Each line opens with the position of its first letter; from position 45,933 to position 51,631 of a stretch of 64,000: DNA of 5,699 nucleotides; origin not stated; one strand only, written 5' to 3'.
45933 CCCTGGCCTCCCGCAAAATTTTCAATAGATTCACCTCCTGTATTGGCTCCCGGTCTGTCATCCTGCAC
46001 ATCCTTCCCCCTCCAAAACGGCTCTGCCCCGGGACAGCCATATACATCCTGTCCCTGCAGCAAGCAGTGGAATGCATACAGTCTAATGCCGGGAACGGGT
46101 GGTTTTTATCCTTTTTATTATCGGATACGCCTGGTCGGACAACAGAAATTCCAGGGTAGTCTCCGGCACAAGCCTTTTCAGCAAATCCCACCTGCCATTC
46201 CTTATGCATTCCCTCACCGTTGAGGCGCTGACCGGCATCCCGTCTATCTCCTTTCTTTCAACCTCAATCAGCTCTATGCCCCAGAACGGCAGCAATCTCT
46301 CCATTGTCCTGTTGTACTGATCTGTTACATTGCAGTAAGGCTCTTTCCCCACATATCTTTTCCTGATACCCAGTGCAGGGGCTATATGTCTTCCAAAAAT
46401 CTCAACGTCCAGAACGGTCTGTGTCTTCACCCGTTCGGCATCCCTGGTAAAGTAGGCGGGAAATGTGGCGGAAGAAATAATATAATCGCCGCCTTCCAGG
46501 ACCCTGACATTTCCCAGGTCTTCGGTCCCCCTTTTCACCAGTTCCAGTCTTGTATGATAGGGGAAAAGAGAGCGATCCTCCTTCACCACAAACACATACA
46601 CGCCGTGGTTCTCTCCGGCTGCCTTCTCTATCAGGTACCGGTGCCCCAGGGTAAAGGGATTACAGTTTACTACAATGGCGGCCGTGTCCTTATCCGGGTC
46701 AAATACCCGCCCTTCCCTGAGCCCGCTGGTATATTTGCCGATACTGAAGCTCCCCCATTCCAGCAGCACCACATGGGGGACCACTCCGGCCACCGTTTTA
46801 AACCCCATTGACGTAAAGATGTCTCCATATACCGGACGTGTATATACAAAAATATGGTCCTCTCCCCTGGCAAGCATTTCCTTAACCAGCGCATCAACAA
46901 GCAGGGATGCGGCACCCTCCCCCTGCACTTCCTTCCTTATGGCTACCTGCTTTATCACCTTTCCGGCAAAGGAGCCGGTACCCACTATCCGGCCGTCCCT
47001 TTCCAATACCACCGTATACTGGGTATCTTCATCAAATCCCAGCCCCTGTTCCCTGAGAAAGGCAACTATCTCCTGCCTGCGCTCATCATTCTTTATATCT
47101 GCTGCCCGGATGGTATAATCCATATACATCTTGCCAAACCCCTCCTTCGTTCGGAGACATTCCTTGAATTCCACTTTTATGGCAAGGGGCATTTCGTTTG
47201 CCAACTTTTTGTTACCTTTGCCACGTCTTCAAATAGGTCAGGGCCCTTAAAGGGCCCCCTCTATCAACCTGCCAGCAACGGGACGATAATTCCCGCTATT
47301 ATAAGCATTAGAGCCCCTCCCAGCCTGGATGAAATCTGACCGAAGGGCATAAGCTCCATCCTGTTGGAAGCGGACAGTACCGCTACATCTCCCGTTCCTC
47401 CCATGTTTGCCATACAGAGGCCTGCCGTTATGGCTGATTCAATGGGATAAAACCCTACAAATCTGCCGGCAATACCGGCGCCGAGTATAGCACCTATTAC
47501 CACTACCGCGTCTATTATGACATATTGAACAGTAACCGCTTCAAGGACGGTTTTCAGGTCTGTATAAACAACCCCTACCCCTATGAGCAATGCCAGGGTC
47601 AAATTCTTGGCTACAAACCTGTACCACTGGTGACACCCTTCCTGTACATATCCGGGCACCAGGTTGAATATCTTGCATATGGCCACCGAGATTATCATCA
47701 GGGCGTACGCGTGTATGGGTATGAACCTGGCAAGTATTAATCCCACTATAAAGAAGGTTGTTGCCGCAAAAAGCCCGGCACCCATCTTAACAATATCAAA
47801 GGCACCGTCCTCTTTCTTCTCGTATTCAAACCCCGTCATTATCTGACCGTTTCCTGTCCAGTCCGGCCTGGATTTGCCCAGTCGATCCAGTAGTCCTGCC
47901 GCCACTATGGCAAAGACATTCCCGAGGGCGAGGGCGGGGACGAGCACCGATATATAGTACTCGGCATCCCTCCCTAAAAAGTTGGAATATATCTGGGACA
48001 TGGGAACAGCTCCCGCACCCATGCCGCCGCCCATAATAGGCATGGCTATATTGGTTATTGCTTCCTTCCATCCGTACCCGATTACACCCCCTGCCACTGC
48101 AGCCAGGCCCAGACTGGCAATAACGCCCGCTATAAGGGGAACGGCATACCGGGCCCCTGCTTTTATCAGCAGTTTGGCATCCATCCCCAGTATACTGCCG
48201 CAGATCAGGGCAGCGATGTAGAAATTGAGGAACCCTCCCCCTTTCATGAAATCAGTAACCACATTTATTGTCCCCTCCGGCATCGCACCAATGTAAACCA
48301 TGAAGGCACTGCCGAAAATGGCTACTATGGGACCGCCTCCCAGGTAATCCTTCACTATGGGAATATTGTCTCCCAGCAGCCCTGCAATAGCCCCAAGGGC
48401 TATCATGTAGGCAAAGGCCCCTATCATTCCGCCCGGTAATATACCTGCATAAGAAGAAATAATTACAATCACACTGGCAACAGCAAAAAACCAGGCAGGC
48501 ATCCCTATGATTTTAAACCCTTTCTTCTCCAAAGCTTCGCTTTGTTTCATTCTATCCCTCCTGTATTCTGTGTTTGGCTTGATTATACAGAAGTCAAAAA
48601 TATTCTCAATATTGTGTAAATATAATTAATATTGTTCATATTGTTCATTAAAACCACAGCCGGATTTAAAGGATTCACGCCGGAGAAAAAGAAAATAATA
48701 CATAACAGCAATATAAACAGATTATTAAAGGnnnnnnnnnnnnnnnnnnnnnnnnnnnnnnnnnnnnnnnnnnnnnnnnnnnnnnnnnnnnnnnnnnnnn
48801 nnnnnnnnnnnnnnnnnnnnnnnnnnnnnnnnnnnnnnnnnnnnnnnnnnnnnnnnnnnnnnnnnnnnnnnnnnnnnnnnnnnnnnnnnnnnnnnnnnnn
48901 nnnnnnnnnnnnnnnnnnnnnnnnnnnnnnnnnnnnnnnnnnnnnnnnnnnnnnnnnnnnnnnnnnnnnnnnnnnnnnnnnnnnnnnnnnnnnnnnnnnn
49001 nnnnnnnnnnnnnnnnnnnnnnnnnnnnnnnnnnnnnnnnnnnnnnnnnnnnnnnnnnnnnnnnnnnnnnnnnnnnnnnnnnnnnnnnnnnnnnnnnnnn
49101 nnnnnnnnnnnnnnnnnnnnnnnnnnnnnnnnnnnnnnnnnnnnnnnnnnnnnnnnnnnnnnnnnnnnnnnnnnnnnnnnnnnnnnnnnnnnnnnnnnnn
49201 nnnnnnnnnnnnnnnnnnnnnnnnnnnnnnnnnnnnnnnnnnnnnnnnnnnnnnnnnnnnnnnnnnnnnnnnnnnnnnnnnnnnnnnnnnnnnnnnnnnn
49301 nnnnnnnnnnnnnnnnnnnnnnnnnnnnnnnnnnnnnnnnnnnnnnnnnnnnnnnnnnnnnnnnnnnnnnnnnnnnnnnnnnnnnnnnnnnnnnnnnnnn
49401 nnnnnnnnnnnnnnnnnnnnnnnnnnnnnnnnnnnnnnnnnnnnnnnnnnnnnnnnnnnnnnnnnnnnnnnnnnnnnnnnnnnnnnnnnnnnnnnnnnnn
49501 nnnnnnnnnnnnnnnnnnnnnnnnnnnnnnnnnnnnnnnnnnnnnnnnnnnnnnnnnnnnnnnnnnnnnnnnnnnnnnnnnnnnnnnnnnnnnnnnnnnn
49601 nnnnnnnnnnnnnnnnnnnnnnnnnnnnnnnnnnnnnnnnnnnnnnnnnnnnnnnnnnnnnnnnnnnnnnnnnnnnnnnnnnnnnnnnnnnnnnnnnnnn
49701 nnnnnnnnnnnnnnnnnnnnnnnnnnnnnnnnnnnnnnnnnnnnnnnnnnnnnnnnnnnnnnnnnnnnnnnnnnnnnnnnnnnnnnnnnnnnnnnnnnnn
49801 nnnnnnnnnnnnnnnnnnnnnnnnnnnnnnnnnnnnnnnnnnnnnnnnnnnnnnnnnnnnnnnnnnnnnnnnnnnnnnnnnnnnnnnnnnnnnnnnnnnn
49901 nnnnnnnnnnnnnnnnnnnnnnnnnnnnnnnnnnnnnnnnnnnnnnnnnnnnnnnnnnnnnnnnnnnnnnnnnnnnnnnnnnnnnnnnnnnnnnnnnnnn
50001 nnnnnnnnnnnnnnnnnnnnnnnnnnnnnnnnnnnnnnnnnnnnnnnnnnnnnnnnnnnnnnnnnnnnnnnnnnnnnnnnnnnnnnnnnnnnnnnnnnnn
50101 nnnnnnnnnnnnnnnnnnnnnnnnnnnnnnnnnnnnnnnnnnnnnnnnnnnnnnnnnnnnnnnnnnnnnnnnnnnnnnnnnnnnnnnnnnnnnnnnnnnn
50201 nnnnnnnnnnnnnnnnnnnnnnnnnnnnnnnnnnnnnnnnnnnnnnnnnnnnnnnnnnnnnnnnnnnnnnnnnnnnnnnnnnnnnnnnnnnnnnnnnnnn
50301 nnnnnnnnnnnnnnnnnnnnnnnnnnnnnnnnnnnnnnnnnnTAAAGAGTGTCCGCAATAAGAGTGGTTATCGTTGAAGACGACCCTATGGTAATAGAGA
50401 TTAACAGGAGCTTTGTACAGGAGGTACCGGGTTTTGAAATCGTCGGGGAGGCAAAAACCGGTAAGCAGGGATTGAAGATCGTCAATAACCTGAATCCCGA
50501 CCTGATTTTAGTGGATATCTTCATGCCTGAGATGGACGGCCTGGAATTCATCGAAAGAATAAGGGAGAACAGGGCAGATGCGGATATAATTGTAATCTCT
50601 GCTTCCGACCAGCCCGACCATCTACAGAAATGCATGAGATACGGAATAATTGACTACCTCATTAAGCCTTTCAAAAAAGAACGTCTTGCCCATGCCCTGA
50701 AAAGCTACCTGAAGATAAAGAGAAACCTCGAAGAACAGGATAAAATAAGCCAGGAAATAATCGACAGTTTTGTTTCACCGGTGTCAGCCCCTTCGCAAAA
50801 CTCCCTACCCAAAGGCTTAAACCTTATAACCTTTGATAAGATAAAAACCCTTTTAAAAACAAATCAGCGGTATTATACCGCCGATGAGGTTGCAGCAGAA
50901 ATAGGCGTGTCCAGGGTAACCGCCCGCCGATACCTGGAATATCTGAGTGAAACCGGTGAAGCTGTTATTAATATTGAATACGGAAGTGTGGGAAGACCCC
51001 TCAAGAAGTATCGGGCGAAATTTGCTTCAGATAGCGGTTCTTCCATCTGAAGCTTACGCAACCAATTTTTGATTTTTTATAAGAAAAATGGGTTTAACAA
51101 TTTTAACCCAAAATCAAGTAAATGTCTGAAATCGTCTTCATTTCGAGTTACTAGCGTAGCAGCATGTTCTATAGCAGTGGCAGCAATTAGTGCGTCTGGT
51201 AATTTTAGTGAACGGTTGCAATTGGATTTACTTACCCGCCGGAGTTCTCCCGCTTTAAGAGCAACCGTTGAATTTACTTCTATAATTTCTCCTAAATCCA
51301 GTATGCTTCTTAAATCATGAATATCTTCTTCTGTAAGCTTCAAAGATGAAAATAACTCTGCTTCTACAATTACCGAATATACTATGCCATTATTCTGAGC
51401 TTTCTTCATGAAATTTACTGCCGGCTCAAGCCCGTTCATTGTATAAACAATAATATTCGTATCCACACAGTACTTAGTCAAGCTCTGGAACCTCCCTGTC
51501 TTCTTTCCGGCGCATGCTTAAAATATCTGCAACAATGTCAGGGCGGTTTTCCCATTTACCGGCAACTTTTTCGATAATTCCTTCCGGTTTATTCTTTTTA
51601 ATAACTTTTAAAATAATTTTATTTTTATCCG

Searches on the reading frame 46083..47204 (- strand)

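Call 61: search_protein_families(library=pfam, proteins=[window:46083-47204:-], max_evalue=0.00001)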
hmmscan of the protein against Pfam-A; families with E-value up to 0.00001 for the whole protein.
window:46083-47204:- (373 aa): 3 families
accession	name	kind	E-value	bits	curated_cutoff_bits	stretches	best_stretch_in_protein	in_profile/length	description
PF08218.17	Citrate_ly_lig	-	9.3e-74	247.5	20.9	1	175-354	2-182/182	Citrate lyase ligase C-terminal domain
PF13673.13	Acetyltransf_10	-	1.9e-07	31.5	23.6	1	57-138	26-110/128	Acetyltransferase (GNAT) domain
PF00583.31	Acetyltransf_1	-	6.4e-06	26.9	20.7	0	53-123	27-101/116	Acetyltransferase (GNAT) family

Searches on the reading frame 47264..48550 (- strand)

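Call 61: search_protein_families(library=pfam, proteins=[window:47264-48550:-], max_evalue=0.00001)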
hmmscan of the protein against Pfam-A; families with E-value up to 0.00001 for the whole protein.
window:47264-48550:- (428 aa): 1 family
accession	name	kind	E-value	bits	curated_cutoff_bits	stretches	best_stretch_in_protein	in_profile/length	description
PF03390.20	2HCT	-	1.5e-153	511.8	26.2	1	14-421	1-415/415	2-hydroxycarboxylate transporter family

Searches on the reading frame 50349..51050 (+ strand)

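Call 61: search_protein_families(library=pfam, proteins=[window:50349-51050:+], max_evalue=0.00001)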
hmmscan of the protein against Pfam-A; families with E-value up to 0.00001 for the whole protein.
window:50349-51050:+ (233 aa): 3 families
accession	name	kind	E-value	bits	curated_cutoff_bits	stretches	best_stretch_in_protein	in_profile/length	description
PF00072.30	Response_reg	-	1.7e-29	102.6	30.2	1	6-117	1-110/111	Response regulator receiver domain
PF20714.3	HTH_64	-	1.3e-09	38.5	27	1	161-222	2-63/65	DpiA-like helix-turn-helix domain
PF08279.18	HTH_11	-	9.6e-07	29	25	1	164-207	4-44/55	HTH domain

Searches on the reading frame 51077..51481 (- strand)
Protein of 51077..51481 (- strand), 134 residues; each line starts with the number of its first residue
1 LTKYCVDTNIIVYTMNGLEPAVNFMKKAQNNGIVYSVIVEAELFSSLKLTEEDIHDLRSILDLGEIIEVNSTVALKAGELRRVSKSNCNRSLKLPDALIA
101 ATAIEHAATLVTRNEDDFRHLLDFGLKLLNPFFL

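Call 61: search_protein_families(library=pfam, proteins=[window:51077-51481:-], max_evalue=0.00001)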
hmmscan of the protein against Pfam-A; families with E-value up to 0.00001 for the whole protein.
window:51077-51481:- (134 aa): 1 family
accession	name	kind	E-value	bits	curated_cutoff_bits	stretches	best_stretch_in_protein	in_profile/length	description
PF01850.27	PIN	-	3.7e-18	66.7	23.6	1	4-120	1-116/120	PIN domain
